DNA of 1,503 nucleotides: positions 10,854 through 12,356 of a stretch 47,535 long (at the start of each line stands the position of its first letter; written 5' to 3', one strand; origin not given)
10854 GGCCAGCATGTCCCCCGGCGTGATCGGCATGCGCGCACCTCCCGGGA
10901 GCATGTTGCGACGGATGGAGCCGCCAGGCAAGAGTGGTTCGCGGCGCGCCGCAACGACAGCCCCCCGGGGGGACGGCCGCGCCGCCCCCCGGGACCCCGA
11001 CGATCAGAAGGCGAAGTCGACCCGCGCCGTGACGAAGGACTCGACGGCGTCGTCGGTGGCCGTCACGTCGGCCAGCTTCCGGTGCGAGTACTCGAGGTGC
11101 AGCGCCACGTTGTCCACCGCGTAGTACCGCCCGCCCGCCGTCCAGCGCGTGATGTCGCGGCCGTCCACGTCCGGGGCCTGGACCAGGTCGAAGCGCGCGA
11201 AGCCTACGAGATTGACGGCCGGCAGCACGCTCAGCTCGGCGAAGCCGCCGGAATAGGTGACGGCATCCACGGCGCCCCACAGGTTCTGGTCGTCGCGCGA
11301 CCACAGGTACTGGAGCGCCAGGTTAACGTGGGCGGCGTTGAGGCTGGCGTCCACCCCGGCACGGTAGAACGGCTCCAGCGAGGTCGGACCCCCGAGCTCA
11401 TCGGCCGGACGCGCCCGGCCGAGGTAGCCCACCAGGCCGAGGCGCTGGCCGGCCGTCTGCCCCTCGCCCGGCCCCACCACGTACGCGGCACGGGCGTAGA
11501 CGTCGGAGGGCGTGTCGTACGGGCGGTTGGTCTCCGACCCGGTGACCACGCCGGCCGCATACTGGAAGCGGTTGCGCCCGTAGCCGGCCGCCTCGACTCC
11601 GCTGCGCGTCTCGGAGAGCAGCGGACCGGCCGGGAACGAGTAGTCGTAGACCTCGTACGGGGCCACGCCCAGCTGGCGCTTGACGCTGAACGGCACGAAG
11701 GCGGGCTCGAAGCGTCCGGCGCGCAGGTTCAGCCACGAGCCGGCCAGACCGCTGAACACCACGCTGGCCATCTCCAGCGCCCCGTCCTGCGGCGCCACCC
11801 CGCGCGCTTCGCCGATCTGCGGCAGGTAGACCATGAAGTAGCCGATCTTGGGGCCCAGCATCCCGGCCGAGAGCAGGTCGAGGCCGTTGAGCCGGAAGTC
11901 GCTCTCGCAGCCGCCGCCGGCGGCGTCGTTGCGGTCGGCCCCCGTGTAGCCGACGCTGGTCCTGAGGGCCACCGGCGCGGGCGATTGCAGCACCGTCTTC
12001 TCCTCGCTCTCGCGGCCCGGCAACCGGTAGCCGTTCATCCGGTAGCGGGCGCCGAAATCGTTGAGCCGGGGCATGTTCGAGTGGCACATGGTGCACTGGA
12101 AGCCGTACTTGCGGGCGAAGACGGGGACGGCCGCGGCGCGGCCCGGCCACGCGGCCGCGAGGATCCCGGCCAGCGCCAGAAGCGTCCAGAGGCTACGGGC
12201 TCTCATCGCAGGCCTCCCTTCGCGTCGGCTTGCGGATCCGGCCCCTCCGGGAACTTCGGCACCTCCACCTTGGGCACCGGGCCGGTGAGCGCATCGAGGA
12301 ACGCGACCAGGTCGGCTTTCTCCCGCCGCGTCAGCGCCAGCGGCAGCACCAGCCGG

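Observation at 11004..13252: Heme-porin (Cyc2/Cyt572-like) translationally coupled to a periplasmic di-heme peroxidase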

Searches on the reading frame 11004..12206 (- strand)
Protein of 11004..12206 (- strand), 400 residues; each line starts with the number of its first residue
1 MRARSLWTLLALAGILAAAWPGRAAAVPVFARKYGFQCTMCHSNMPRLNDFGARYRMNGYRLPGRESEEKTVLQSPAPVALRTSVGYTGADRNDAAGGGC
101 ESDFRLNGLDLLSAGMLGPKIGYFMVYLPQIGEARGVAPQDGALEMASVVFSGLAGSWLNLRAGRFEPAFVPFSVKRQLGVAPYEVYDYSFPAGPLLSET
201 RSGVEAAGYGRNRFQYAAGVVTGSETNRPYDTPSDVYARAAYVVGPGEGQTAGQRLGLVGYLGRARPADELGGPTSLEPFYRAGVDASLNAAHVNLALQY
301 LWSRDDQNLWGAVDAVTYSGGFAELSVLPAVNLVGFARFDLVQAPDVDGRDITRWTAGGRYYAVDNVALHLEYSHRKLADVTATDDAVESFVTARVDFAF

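Call 6: search_protein_families(library=pfam, proteins=[window:11004-12206:-], max_evalue=1)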
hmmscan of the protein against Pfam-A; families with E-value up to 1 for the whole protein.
window:11004-12206:- (400 aa): 1 family
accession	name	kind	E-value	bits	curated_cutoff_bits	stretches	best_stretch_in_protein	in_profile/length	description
PF07396.17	Porin_O_P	-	0.00016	21.5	20.9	1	338-400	307-370/370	Phosphate-selective porin O and P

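Call 7: search_protein_families(library=ncbifam, proteins=[window:11004-12206:-], max_evalue=1)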
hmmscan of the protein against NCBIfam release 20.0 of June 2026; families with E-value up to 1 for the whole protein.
window:11004-12206:- (400 aa): 0 families

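Call 8: find_homologous_proteins(query=window:11007-12206:-, max_evalue=0.001)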
Query window:11007-12206:- (400 aa): 394 proteins with E <= 0.001 among 8000 candidates; the best 120 are listed.
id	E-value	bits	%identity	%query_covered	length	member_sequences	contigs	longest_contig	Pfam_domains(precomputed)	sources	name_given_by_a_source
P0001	5.0e-266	900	100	100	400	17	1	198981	-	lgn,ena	-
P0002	3.7e-229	779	87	100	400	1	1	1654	-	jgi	jgi:hypothetical protein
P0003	2.2e-225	766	86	100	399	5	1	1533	-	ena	-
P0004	5.9e-218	742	83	100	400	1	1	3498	-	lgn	-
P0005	8.8e-191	652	74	100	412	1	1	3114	PF07396.18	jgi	jgi:hypothetical protein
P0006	1.4e-185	635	72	100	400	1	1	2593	-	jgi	jgi:hypothetical protein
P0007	8.1e-175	600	70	95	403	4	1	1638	PF07396.18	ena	-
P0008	1.1e-163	563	63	100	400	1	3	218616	PF07396.18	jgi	jgi:hypothetical protein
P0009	6.2e-162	557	65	99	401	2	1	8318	-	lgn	-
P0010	3.6e-159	548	64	100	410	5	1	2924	-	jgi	jgi:hypothetical protein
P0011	1.8e-157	543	66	95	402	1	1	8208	-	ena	-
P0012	1.9e-157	542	63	100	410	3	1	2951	-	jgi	jgi:hypothetical protein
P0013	1.1e-156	540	64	100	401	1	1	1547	-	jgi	jgi:hypothetical protein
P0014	3.4e-156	538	64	99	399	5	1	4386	-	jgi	-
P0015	6.6e-156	537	63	100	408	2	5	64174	-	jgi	jgi:hypothetical protein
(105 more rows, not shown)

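Call 12: find_related_loci(query=A1, collection=genome_contigs, flank=6000)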
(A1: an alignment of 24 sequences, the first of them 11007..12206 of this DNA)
Query A1 (400 aa) in genome_contigs; peptide patterns used: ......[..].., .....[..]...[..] (x = any residue, [..] = any of these).
598 stretches matched a pattern; 326 encode a relative of the query (tblastn E <= 1e-3); the best 80 are kept; 80 distinct loci.
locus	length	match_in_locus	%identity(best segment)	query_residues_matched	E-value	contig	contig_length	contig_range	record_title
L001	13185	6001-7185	66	6-400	1e-171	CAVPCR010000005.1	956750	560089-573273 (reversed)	MAG: Candidatus Eisenbacteria bacterium isolate MFD00032.bin.2.41 genome assembly, contig: contig_4595, whole genome sho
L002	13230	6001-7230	63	1-400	1e-159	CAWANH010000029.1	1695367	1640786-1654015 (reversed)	MAG: Candidatus Eisenbacteria bacterium isolate MFD02923.bin.2.9 genome assembly, contig: contig_8720, whole genome shot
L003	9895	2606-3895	61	1-400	7e-158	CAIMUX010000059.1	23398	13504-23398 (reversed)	MAG: Candidatus Eisenbacteria bacterium isolate Loclat_bin-10216 genome assembly, contig: bin-10216:059/142, whole genom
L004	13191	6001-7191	63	1-400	2e-150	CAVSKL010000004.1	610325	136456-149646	MAG: Candidatus Eisenbacteria bacterium isolate MFD01721.bin.1.114 genome assembly, contig: contig_6016, whole genome sh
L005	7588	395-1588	58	9-400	6e-144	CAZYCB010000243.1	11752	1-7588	MAG TPA_asm: uncultured bacterium isolate binchicken_co255_226 genome assembly, contig: k141_2426225, whole genome shotg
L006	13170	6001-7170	56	10-400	7e-142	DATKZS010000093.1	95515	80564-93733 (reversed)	MAG TPA_asm: bacterium isolate SMAG_U14251 k141_2780269, whole genome shotgun sequence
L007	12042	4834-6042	56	1-400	4e-140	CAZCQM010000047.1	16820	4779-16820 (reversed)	MAG TPA_asm: uncultured bacterium isolate SRP214966_co3_155 genome assembly, contig: NODE_4932_length_16820_cov_4.670743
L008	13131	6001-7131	59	21-400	3e-139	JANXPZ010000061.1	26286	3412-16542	MAG: Candidatus Eisenbacteria bacterium isolate GL140_4_concoct_147_sub GL140_4_k141_2662844, whole genome shotgun seque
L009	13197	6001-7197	54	1-400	4e-139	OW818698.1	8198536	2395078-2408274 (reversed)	metagenome genome assembly, chromosome: 1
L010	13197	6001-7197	52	1-399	2e-137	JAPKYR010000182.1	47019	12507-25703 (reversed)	MAG: bacterium isolate LacPavin_0920_SED3_MAG_49_9 LacPavin_0920_SED3_scaffold_3067518, whole genome shotgun sequence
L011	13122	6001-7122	59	24-400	2e-137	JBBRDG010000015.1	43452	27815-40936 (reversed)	MAG: Elusimicrobiales bacterium isolate Co_metawrap_2441 Cmw_2441_k141_13456395_length_43452_cov_13.9193, whole genome s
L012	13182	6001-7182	55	9-400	3e-137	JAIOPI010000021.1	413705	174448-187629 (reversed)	MAG: Lentisphaerae bacterium isolate LakeFargette_0920_ALND_MAG_66_32 LacPavin_0920_ALND_scaffold_636045, whole genome s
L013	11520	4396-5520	55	24-400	5e-132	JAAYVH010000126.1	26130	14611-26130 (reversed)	MAG: Chthonomonadales bacterium isolate AS27yjCOA_40 72405_AS27, whole genome shotgun sequence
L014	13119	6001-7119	57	24-400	5e-131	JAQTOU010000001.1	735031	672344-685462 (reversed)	MAG: Elusimicrobiales bacterium isolate STB_10 NODE_14_length_735031_cov_7.094020_Sandtown_B, whole genome shotgun seque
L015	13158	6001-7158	60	20-400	6e-130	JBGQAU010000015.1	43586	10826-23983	MAG: Acidobacteriota bacterium isolate OBJ2_061818_130_23 k141_1514979_length_43586_cov_11.0000, whole genome shotgun se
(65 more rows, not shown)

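Call 17: predict_structure(alignment_id=A1)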
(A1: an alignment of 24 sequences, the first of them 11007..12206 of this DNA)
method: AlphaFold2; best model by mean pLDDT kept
length: 400 residues; sequences in the alignment: 24
mean_pLDDT: 76.7   pTM: 0.76
mean pLDDT of the five models: 76.7, 76.3, 74.8, 73.1, 60.2
residues with pLDDT >= 90: 103; 70-90: 201; 50-70: 44; < 50: 52
segments of 3 or more residues with pLDDT < 50: 19-64, 248-251
pLDDT, mean of each block of 10 residues (from residue 1): 76 65 32 33 29 41 52 68 88 86 87 76 84 89 85 84 77 55 86 84 85 82 82 84 65 77 90 85 87 84 93 93 84 84 85 93 77 93 83 85
secondary structure, 60 per line:
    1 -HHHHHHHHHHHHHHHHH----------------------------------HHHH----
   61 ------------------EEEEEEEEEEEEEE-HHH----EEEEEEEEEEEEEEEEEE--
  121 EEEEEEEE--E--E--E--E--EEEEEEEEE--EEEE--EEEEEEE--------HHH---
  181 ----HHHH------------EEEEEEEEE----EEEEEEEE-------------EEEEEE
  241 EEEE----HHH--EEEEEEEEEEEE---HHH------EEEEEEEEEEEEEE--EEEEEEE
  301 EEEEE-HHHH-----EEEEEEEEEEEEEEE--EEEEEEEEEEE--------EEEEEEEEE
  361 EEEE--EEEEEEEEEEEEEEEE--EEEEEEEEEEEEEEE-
elements in order: H2-18 H53-56 E79-92 E101-118 E121-128 E143-151 E154-157 E160-166 H185-188 E201-209 E214-221 E235-244 E254-265 E278-291 E294-305 H307-310 E316-330 E333-343 E352-364 E367-382 E385-399

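Call 22: fold_search(model_id=the predicted structure, library=pdb)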
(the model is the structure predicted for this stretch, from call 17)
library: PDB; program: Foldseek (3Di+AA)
matches with E <= 10: 803; with E <= 0.001: 258
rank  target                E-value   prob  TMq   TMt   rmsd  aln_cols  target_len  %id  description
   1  2fgq                  7.9e-13  1.00  0.59  0.70   4.8       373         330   13  High resolution X-ray structure of Omp32 in complex with malate (released 2006-01-31)
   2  8jto                  1.0e-12  1.00  0.57  0.66   5.7       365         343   13  Outer membrane porin of Burkholderia pseudomallei (BpsOmp38) in complex with ceftazidime (released 2024-06-26)
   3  2o4v_A                3.4e-12  1.00  0.61  0.60   7.0       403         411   15  An arginine ladder in OprP mediates phosphate specific transfer across the outer membrane (released 2006-12-26)
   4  1e54_A                3.4e-12  1.00  0.59  0.70   4.9       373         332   13  Anion-selective porin from Comamonas acidovorans (released 2001-07-12)
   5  3a2s_X                1.7e-11  1.00  0.59  0.69   5.2       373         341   10  Crystal Structure of outer membrane protein PorB from Neisseria meningitidis in complex with sucrose (released 2010-04-07)
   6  4aui_A                2.4e-11  1.00  0.56  0.71   5.7       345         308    9  STRUCTURE AND FUNCTION OF THE PORB PORIN FROM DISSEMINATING N. GONORRHOEAE (released 2012-10-10)
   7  3wi5                  3.9e-11  1.00  0.55  0.68   6.3       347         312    9  Crystal structure of the Loop 7 mutant PorB from Neisseria meningitidis serogroup B (released 2014-01-01)
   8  5ldt_A                6.3e-11  1.00  0.39  0.39  10.6       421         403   11  Crystal Structures of MOMP from Campylobacter jejuni (released 2016-10-26)
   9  4rjx                  6.7e-11  1.00  0.62  0.58   6.6       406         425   15  Crystal structure of the OprO mutant protein F62Y/D114Y (released 2015-10-21)
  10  3wi4                  6.7e-11  1.00  0.55  0.70   6.2       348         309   11  Crystal structure of wild-type PorB from Neisseria meningitidis serogroup B (released 2014-01-01)
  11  7de8                  7.5e-11  1.00  0.59  0.68   5.6       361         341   10  Crystal Structure of outer membrane protein PorB with G103K mutations from Neisseria meningitidis W135 (released 2021-03-31)
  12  6ehb_B                7.5e-11  1.00  0.50  0.61   6.8       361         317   12  OmpU, an outer membrane protein, of Vibrio cholerae (released 2018-04-25)
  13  4rjw                  1.1e-10  1.00  0.61  0.57   5.9       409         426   15  Crystal structure of Pseudomonas aeruginosa OprO (released 2015-10-21)
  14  5ldv                  1.1e-10  1.00  0.42  0.41   9.9       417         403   11  Crystal Structures of MOMP from Campylobacter jejuni (released 2016-10-26)
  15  6ehb_A                1.8e-10  1.00  0.50  0.61   6.4       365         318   12  OmpU, an outer membrane protein, of Vibrio cholerae (released 2018-04-25)
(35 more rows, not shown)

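Call 24: search_dna_similar(query=window:11007-12206:-, collection=plasmids, mode=protein, max_evalue=0.001, max_rows=25)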
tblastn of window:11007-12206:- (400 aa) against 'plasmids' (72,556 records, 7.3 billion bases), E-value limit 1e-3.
Records with a match: 3; places in all: 3; records where one place covers at least 80% of the query: 0.
Best place of each record, by identity: <60% 3.
By first word of the organism name: Ralstonia 3.
By predicted mobility (MOB-suite, as given by PLSDB): non-mobilizable 2; mobilizable 1.
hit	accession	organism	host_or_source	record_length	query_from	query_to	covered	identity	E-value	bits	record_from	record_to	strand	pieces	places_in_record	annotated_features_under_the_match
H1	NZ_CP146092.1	Ralstonia sp. RRA.1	-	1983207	28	127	25%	29.2%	3e-4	50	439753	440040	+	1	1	none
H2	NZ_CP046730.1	Ralstonia syzygii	tobacco,cell culture,leaf veins ...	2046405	28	127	25%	28.6%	4e-4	50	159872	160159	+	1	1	none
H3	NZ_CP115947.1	Ralstonia solanacearum MolK2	Musa sp.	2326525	28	127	25%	27.6%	1e-4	52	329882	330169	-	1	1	record has no annotation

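Call 33: get_annotated_region(hit=H1, flank=5000)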
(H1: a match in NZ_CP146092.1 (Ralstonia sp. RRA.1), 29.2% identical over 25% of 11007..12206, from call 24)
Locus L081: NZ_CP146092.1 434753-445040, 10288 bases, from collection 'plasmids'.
description: Ralstonia sp. RRA.1 plasmid unnamed1, complete sequence
organism: Ralstonia sp. RRA.1 (NCBI taxid 3122075)
taxonomy: Bacteria; Pseudomonadota; Betaproteobacteria; Burkholderiales; Burkholderiaceae; Ralstonia; Ralstonia sp. RRA.1
host: -; source: -; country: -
typing (MOB-suite, as given by PLSDB): non-mobilizable
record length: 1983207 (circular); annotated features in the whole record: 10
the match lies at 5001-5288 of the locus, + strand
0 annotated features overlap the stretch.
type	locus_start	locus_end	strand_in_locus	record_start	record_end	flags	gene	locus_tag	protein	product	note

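Call 59: search_protein_representatives(alignment_id=A1)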
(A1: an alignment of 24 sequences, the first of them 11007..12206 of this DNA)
Query: 24 sequences, 399 profile positions. Proteins with E-value up to 0.001 (for the whole library): 3706; up to 1e-10: 1383; up to 1e-30: 118. The best 150 are listed.
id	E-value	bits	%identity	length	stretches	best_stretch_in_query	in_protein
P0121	1.0e-155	534.8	-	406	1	5-399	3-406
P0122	5.6e-141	486.2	-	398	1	6-399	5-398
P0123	2.3e-139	480.9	-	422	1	1-399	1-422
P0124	3.0e-129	447.6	-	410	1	10-399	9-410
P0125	2.5e-113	395.2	-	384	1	22-396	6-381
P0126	4.2e-109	381.2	-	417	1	1-399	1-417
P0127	2.0e-107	375.7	-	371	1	98-349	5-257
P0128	7.6e-107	373.8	-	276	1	126-399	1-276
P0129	3.1e-106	371.8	-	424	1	5-399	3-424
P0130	5.0e-105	367.8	-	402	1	1-399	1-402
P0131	1.2e-103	363.3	-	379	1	10-399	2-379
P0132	5.8e-101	354.4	-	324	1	146-369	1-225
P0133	5.0e-99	348.1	-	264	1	40-230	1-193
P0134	3.8e-96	338.6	-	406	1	12-399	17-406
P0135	4.5e-95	335.0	-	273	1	1-192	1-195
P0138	7.2e-84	298.2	-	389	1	5-398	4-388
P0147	6.4e-56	206.1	-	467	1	6-384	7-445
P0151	9.0e-51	189.2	-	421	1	1-399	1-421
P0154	6.3e-49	183.1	-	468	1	9-399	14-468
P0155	1.4e-47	178.7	-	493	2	10-190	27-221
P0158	1.6e-45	171.8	-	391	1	10-387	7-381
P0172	1.2e-38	149.2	-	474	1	11-399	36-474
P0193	7.4e-35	136.8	-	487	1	8-399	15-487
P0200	7.9e-34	133.4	-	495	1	15-399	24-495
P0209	3.2e-33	131.4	-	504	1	16-374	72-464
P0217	4.4e-32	127.6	-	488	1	12-398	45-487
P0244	6.0e-30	120.6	-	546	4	4-64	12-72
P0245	6.9e-30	120.4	-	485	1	10-380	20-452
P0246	8.8e-30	120.1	-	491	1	21-377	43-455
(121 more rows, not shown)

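Call 60: list_cluster_members(proteins=[P0147, P0154, P0155, P0172, P0193, P0200, P0209, P0217, P0245, P0246])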
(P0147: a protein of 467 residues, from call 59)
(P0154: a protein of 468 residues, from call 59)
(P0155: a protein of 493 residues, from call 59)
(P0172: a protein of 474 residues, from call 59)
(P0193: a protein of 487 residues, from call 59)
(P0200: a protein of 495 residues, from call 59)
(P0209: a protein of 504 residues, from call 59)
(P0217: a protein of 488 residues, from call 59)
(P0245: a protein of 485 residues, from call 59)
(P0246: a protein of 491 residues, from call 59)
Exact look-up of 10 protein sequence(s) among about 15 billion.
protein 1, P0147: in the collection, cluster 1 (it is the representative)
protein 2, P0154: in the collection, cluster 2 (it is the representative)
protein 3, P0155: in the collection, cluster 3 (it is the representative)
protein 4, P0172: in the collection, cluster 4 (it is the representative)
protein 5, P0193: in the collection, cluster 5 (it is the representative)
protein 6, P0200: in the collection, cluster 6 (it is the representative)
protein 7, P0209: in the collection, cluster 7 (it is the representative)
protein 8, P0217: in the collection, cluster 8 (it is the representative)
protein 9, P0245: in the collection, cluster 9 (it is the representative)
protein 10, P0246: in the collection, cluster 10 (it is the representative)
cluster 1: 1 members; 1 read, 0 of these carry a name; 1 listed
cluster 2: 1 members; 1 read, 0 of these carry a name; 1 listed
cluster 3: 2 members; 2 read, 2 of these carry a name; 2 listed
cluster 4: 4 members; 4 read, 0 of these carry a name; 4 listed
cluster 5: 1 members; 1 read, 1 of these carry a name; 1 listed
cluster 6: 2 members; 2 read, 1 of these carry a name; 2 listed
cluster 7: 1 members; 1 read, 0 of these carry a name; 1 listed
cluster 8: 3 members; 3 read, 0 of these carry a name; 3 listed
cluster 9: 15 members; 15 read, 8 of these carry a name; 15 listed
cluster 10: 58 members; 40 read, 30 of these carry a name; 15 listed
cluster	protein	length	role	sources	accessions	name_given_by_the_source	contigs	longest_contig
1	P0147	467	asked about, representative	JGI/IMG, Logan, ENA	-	-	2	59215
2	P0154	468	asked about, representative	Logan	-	-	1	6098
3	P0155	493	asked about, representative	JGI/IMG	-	hypothetical protein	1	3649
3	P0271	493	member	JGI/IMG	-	hypothetical protein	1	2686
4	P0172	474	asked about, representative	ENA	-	-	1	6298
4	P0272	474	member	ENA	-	-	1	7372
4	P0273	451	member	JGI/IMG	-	-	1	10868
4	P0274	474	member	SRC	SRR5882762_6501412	-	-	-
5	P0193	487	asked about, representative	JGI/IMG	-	hypothetical protein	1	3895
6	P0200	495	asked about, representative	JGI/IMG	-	hypothetical protein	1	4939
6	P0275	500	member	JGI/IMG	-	-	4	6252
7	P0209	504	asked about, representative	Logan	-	-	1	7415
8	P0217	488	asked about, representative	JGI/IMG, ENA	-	-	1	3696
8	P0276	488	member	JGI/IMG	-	-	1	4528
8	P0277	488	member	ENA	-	-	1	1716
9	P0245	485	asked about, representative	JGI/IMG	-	hypothetical protein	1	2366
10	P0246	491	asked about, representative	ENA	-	-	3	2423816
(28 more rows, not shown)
